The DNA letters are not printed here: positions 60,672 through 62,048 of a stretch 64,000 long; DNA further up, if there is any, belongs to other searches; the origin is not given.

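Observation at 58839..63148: Compact module: fused PafBC-type double-WYL regulator, helicase-less relaxase, anchor-less VirD4-like ATPase, with no visible integrase or mating-pore genes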

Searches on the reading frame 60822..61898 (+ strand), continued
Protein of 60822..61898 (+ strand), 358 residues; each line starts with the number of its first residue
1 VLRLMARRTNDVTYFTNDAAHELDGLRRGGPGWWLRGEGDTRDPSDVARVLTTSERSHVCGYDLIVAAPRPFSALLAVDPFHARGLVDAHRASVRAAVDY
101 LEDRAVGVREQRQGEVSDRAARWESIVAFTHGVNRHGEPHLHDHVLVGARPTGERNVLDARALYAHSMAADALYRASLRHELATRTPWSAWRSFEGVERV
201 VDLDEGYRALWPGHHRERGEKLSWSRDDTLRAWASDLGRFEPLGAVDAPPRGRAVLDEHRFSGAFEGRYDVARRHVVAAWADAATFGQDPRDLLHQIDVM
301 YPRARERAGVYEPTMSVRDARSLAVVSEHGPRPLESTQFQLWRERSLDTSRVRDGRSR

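Call 43: search_solved_structures(query=L066:5786-7792:+, max_evalue=0.001)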
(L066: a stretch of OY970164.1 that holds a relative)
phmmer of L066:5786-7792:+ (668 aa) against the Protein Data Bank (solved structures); distinct sequences matched with E-value up to 0.001: 7.
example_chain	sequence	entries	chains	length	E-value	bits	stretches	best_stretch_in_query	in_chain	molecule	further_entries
6sj9_A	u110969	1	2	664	5.9e-36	127.5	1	21-645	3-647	Proteasome accessory factor B/C (PafBC)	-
7p5x_AX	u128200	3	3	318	2e-34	122.4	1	357-661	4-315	PafC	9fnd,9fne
9fnd_X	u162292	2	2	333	2.6e-22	82.4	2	19-138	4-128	Transcriptional regulator-like protein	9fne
7p5x_AY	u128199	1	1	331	4.6e-22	81.6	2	21-138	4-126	Transcriptional regulator-like protein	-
7u02_B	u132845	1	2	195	4.3e-06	28.8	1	162-311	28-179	WYL domain-containing protein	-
7tzv_A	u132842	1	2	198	4.5e-06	28.7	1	162-311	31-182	WYL domain-containing protein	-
9cu3_B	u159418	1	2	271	9.6e-06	27.6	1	160-310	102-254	WYL domain-containing protein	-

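Call 44: search_solved_structures(query=L066:7920-9377:+, max_evalue=0.001)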
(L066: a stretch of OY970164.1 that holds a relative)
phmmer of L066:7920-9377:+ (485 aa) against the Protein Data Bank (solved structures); distinct sequences matched with E-value up to 0.001: 11.
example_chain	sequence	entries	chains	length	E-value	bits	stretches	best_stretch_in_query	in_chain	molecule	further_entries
1omh_A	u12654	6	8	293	2.1e-23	86.1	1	44-301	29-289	trwC protein | TrwC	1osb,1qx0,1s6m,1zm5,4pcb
2cdm_A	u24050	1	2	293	2.7e-23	85.8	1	45-301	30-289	TRWC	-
3l57_A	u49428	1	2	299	4.6e-20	75.1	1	49-304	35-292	Mobilization protein TraI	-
3l6t_A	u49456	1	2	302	4.7e-20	75.1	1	49-304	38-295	Mobilization protein TraI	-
8a1b_A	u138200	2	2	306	4.9e-20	75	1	49-305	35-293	TraI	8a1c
1p4d_A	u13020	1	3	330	5.2e-20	74.9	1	49-301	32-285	TraI protein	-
2q7t_A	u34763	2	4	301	5.4e-20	74.9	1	49-301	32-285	Protein traI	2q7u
2a0i_A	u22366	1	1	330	5.9e-20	74.8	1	49-301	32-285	TraI protein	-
9f0z_H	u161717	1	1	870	4e-19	72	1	49-301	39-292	Multifunctional conjugation protein TraI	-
9f0x_H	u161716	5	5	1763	9.9e-19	70.7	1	49-301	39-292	Multifunctional conjugation protein TraI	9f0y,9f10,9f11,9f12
5n8o_A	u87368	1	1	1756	3.6e-18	68.9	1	49-301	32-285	DNA helicase I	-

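Call 47: list_cluster_members(proteins=[P0241, P0244, P0252, P0270, P0272, P0283, P0293, P0296, P0315, P0329])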
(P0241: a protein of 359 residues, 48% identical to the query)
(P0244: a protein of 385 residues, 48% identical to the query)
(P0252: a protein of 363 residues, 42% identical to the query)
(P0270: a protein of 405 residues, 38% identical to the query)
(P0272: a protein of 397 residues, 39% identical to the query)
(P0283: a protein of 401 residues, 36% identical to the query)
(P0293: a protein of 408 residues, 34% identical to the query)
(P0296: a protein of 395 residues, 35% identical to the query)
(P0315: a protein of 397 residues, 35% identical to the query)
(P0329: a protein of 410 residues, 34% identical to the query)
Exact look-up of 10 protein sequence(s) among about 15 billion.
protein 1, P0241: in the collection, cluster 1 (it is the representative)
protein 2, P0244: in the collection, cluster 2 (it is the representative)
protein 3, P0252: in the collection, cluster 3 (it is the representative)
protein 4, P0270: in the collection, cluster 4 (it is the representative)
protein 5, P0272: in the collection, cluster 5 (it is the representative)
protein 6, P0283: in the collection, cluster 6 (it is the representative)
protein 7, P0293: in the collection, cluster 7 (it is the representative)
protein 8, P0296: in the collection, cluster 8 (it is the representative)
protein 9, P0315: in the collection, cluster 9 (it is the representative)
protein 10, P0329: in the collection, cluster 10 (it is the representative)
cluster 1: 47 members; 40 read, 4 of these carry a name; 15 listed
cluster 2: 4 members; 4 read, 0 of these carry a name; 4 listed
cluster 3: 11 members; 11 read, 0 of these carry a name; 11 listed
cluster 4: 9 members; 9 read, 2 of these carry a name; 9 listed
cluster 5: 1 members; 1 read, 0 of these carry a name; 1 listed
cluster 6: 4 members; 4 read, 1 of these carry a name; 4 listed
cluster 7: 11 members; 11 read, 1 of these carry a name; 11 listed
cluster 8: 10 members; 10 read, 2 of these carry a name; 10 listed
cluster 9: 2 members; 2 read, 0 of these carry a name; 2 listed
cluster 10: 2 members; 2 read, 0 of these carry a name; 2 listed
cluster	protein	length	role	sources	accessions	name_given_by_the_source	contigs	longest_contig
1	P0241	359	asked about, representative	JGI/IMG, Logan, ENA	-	-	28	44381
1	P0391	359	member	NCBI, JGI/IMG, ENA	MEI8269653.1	MAG: relaxase domain-containing protein [Acidimicrobiaceae bacterium]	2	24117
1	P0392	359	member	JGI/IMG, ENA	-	hypothetical protein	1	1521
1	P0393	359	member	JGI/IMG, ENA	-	hypothetical protein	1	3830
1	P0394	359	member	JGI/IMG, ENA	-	hypothetical protein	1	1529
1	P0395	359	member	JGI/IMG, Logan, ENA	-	-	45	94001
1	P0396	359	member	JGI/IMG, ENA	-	-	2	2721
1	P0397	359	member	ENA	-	-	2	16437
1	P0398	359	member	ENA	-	-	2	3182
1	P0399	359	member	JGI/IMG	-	-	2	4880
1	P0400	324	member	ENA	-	-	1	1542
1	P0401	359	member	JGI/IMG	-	-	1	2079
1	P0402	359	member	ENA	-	-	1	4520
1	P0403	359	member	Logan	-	-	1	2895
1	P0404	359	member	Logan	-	-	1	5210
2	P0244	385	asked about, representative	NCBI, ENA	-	-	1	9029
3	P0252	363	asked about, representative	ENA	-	-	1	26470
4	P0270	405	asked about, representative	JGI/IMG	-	conjugative relaxase-like TrwC/TraI family protein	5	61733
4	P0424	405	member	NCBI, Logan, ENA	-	-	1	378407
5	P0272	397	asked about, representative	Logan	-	-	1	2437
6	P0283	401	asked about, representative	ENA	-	-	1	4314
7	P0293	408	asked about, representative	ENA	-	-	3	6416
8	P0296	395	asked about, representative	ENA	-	-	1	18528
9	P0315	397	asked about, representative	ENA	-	-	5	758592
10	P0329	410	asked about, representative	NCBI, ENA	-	-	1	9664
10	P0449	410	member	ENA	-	-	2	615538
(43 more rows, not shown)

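Call 48: find_encoding_contigs(protein=P0315, flank=8000, max_places=1)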
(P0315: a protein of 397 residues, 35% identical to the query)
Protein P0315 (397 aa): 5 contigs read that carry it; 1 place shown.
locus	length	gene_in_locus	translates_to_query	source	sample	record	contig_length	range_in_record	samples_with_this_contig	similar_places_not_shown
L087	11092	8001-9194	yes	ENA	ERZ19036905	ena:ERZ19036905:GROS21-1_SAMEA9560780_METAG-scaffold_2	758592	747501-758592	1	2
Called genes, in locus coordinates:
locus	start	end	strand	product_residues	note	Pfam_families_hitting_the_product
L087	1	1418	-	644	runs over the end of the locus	PF13292:DXP_synthase_N, PF02779:Transket_pyr, PF02780:Transketolase_C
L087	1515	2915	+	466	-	PF01523:PmbA_TldD_1st, PF19290:PmbA_TldD_2nd, PF19289:PmbA_TldD_3rd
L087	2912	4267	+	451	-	PF01523:PmbA_TldD_1st, PF19290:PmbA_TldD_2nd, PF19289:PmbA_TldD_3rd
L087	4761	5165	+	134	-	PF01967:MoaC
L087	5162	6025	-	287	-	PF09678:Caa3_CtaG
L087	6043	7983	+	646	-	PF13280:WYL, PF25583:WCX, PF19187:HTH_PafC, PF13280:WYL, PF25583:WCX (weak)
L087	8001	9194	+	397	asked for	PF08751:TrwC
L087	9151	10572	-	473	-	PF02534:T4SS-DNA_transf, PF10412:TrwB_AAD_bind, PF12696:TraG-D_C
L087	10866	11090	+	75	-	?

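Call 49: find_encoding_contigs(protein=P0424, flank=8000, max_places=1)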
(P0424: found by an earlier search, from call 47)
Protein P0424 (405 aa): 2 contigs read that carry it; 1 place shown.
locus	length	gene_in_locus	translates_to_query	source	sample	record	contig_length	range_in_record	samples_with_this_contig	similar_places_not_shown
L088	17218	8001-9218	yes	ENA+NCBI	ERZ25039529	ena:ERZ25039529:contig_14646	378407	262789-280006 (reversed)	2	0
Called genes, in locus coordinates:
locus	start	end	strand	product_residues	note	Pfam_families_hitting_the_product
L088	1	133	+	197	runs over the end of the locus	PF00483:NTP_transferase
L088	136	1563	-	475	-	PF13292:DXP_synthase_N, PF02779:Transket_pyr, PF02780:Transketolase_C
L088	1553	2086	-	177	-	PF13292:DXP_synthase_N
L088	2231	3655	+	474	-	PF01523:PmbA_TldD_1st, PF19290:PmbA_TldD_2nd, PF19289:PmbA_TldD_3rd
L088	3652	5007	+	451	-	PF01523:PmbA_TldD_1st, PF19290:PmbA_TldD_2nd, PF19289:PmbA_TldD_3rd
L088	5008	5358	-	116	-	PF09723:Zn_ribbon_8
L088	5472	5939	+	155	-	PF01967:MoaC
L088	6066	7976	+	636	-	PF13280:WYL, PF25583:WCX, PF19187:HTH_PafC, PF13280:WYL, PF25583:WCX (weak)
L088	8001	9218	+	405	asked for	PF08751:TrwC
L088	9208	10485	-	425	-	PF02534:T4SS-DNA_transf, PF10412:TrwB_AAD_bind, PF12696:TraG-D_C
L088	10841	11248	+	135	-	-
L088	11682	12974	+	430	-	PF01210:NAD_Gly3P_dh_N, PF07479:NAD_Gly3P_dh_C, PF20618:GPD_NAD_C_bact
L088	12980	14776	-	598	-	PF09261:Alpha-mann_mid, PF07748:Glyco_hydro_38C (faint)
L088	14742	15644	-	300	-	PF01074:Glyco_hydro_38N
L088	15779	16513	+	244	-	PF01351:RNase_HII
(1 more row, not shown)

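Call 50: find_encoding_contigs(protein=P0449, flank=9000, max_places=1)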
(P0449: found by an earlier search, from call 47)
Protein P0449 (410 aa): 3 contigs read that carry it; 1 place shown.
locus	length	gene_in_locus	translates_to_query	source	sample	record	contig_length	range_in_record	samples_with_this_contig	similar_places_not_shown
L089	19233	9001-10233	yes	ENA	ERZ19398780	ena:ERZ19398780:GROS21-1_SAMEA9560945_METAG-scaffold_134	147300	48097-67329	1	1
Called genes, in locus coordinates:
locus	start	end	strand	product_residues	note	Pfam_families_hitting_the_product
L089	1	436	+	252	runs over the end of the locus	PF00483:NTP_transferase, PF12804:NTP_transf_3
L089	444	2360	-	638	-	PF13292:DXP_synthase_N, PF02779:Transket_pyr, PF02780:Transketolase_C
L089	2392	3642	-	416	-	PF07690:MFS_1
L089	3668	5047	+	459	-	PF01523:PmbA_TldD_1st, PF19290:PmbA_TldD_2nd, PF19289:PmbA_TldD_3rd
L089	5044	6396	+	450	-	PF01523:PmbA_TldD_1st, PF19290:PmbA_TldD_2nd, PF19289:PmbA_TldD_3rd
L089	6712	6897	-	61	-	-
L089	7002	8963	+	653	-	PF13280:WYL, PF25583:WCX, PF19187:HTH_PafC, PF13280:WYL, PF25583:WCX (weak)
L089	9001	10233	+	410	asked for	PF08751:TrwC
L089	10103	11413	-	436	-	PF02534:T4SS-DNA_transf, PF10412:TrwB_AAD_bind (weak), PF12696:TraG-D_C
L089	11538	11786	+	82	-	-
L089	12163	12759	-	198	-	PF01983:CofC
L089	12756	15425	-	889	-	PF01074:Glyco_hydro_38N, PF09261:Alpha-mann_mid (weak), PF07748:Glyco_hydro_38C (weak)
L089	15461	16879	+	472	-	PF00501:AMP-binding, PF13193:AMP-binding_C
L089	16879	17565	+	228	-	PF01351:RNase_HII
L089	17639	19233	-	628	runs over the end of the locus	PF00496:SBP_bac_5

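Call 51: find_encoding_contigs(protein=P0380, flank=9000, max_places=1)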
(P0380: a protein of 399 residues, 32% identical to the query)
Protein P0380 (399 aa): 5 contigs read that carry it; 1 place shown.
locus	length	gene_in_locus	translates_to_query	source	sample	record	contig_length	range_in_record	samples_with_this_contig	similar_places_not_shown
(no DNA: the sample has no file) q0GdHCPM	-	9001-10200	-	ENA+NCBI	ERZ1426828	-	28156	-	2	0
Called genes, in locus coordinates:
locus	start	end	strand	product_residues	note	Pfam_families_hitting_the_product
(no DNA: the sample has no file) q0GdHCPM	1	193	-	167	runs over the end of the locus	PF04978:MST, PF12867:DinB_2 (weak)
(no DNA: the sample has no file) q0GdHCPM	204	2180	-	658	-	PF13292:DXP_synthase_N, PF02775:TPP_enzyme_C (faint), PF02779:Transket_pyr, PF02780:Transketolase_C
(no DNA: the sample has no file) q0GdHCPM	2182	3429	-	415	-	PF07690:MFS_1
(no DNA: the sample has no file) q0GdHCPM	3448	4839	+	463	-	PF01523:PmbA_TldD_1st, PF19290:PmbA_TldD_2nd, PF19289:PmbA_TldD_3rd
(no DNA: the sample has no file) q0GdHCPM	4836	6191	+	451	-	PF01523:PmbA_TldD_1st, PF19290:PmbA_TldD_2nd, PF19289:PmbA_TldD_3rd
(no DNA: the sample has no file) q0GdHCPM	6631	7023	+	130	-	PF01967:MoaC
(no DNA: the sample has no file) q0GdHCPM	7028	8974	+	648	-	PF13280:WYL, PF25583:WCX, PF19187:HTH_PafC, PF13280:WYL, PF25583:WCX (weak)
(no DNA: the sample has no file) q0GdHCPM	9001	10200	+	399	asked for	PF08751:TrwC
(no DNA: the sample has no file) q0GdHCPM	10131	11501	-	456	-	PF02534:T4SS-DNA_transf, PF10412:TrwB_AAD_bind (weak), PF12696:TraG-D_C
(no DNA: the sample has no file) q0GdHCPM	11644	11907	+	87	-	-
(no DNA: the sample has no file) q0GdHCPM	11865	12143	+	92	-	-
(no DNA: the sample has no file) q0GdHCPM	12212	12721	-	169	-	PF01983:CofC, PF12804:NTP_transf_3 (weak)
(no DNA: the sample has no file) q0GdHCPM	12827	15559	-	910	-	PF01074:Glyco_hydro_38N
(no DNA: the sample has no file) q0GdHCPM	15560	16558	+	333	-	?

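Call 56: find_homologous_proteins(query=L066:7920-9377:+)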
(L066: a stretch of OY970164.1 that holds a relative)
Query L066:7920-9377:+ (485 aa): 809 proteins with E <= 0.001 among 8000 candidates; the best 120 are listed.
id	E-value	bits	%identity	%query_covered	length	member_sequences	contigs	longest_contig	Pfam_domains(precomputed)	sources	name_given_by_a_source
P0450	5.3e-277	937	90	97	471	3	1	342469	PF08751.18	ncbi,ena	-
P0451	4.0e-262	888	84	98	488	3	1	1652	PF08751.18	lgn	-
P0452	2.2e-260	883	86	97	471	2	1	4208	PF08751.18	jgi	jgi:conjugative relaxase-like TrwC/TraI family protein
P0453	2.8e-257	872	85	97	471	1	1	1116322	PF08751.18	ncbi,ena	-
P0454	2.4e-253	859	85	97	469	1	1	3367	PF08751.18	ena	-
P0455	1.2e-234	798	78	97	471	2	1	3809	PF08751.18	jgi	jgi:conjugative relaxase-like TrwC/TraI family protein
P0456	1.3e-233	794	79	97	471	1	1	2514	PF08751.18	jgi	jgi:conjugative relaxase-like TrwC/TraI family protein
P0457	4.1e-233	793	77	97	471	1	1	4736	PF08751.18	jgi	jgi:conjugative relaxase-like TrwC/TraI family protein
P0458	3.0e-226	770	76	97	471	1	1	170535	PF08751.18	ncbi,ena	-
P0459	1.9e-225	767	76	97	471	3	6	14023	PF08751.18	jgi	jgi:conjugative relaxase-like TrwC/TraI family protein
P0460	6.4e-224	762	75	97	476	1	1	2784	PF08751.18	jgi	jgi:conjugative relaxase-like TrwC/TraI family protein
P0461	2.8e-223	760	76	97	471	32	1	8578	PF08751.18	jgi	jgi:conjugative relaxase-like TrwC/TraI family protein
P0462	8.5e-221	752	75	97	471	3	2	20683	PF08751.18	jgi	jgi:conjugative relaxase-like TrwC/TraI family protein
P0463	9.3e-221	752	76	97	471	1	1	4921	PF08751.18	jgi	jgi:conjugative relaxase-like TrwC/TraI family protein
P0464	1.3e-219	748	74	97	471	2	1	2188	PF08751.18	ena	-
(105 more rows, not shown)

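Call 63: search_protein_families(library=pfam, proteins=[L065:549-1964:+, L065:1961-4165:+, L065:4400-5995:-, L065:5700-6866:-, L065:6733-7710:+, L065:7494-9101:+, L065:9622-10488:+, L065:10425-11666:+, L065:12919-14247:+, L065:14900-15910:-], max_evalue=0.001)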
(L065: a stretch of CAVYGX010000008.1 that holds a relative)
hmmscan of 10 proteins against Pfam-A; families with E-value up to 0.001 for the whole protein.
L065:549-1964:+ (471 aa): 0 families

L065:1961-4165:+ (734 aa): 1 family
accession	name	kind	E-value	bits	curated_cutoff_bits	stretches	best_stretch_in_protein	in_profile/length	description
PF03706.18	LPG_synthase_TM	-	3.9e-25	89.4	33.4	1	395-699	2-302/302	Lysylphosphatidylglycerol synthase TM region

L065:4400-5995:- (531 aa): 0 families

L065:5700-6866:- (388 aa): 0 families

L065:6733-7710:+ (325 aa): 3 families
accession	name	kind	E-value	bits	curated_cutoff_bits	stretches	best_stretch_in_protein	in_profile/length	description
PF19187.6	HTH_PafC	-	1.5e-24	86.5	32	1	11-124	2-115/115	PafC helix-turn-helix domain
PF13280.12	WYL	-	3.5e-19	69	21.8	1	141-208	2-69/70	WYL domain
PF25583.1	WCX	-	7.8e-11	42.6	23.9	1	248-316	8-76/76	WCX domain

L065:7494-9101:+ (535 aa): 1 family
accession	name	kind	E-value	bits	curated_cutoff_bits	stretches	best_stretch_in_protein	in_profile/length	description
PF08751.17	TrwC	-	3.2e-69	234.1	25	1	122-394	16-285/286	TrwC relaxase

L065:9622-10488:+ (288 aa): 0 families

L065:10425-11666:+ (413 aa): 2 families
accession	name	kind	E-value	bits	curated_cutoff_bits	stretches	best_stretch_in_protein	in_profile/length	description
PF00005.33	ABC_tran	-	1e-29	104.3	25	1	117-260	2-137/137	ABC transporter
PF13304.12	AAA_21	-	1.8e-09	38.6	27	1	221-289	227-298/304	AAA domain, putative AbiEii toxin, Type IV TA system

L065:12919-14247:+ (442 aa): 0 families

L065:14900-15910:- (336 aa): 0 families

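Call 64: predict_structure(alignment_id=A4)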
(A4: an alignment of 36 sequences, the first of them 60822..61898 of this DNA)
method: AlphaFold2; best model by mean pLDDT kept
length: 358 residues; sequences in the alignment: 36
mean_pLDDT: 88.5   pTM: 0.90
mean pLDDT of the five models: 88.5, 86.0, 82.8, 80.8, 72.9
residues with pLDDT >= 90: 215; 70-90: 120; 50-70: 12; < 50: 11
segments of 3 or more residues with pLDDT < 50: 350-358
pLDDT, mean of each block of 10 residues (from residue 1): 91 84 88 94 94 86 96 95 97 98 88 81 94 88 95 87 94 98 97 93 91 64 77 89 92 83 93 96 95 93 87 90 83 90 76 42
secondary structure, 60 per line:
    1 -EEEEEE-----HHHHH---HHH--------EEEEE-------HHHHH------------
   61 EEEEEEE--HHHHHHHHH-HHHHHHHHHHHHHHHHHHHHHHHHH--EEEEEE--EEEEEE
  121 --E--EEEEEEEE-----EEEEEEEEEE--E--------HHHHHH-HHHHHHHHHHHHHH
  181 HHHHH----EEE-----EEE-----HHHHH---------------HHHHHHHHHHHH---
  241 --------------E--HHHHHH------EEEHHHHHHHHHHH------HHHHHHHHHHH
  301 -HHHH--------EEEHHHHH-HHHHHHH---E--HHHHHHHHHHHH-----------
elements in order: E2-7 H13-17 E32-36 H44-48 E61-67 H70-78 H80-104 E107-112 E115-120 E126-133 E139-148 H160-165 H167-185 E190-192 E198-200 H206-210 H226-237 H258-263 E270-272 H273-283 H290-300 H302-305 E314-316 H317-321 H323-329 H336-347

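Call 67: search_protein_families(library=pfam, proteins=[L065:3109-4662:+, L065:5748-6716:+, L065:4343-5056:+, L065:4125-4850:+, L065:9576-10277:+, L065:11713-12315:+, L065:14030-14821:+, L065:14936-15685:+, L065:2025-3086:+, L065:8377-9330:+], max_evalue=0.001)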
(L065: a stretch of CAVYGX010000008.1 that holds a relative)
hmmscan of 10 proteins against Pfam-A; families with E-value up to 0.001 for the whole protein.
L065:3109-4662:+ (517 aa): 0 families

L065:5748-6716:+ (322 aa): 2 families
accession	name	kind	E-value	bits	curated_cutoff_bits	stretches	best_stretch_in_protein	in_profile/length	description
PF13280.12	WYL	-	2.4e-16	59.9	21.8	1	143-201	2-66/70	WYL domain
PF25583.1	WCX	-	1.7e-13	51.1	23.9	1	237-312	3-76/76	WCX domain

L065:4343-5056:+ (237 aa): 0 families

L065:4125-4850:+ (241 aa): 0 families

L065:9576-10277:+ (233 aa): 0 families

L065:11713-12315:+ (200 aa): 0 families

L065:14030-14821:+ (263 aa): 0 families

L065:14936-15685:+ (249 aa): 1 family
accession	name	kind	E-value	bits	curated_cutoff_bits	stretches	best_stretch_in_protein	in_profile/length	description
PF01906.23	YbjQ_1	-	1.6e-12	48.3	23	1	66-124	46-102/103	Putative heavy-metal-binding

L065:2025-3086:+ (353 aa): 3 families
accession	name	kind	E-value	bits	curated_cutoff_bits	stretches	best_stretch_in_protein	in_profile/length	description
PF00107.32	ADH_zinc_N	-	3.7e-20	72.6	31.8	1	184-311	1-128/129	Zinc-binding dehydrogenase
PF08240.17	ADH_N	-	9e-15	55.2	23.5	1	26-145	2-103/104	Alcohol dehydrogenase GroES-like domain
PF16912.11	Glu_dehyd_C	-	1.1e-05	25.5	34.9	1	152-348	3-209/211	Glucose dehydrogenase C-terminus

L065:8377-9330:+ (317 aa): 0 families
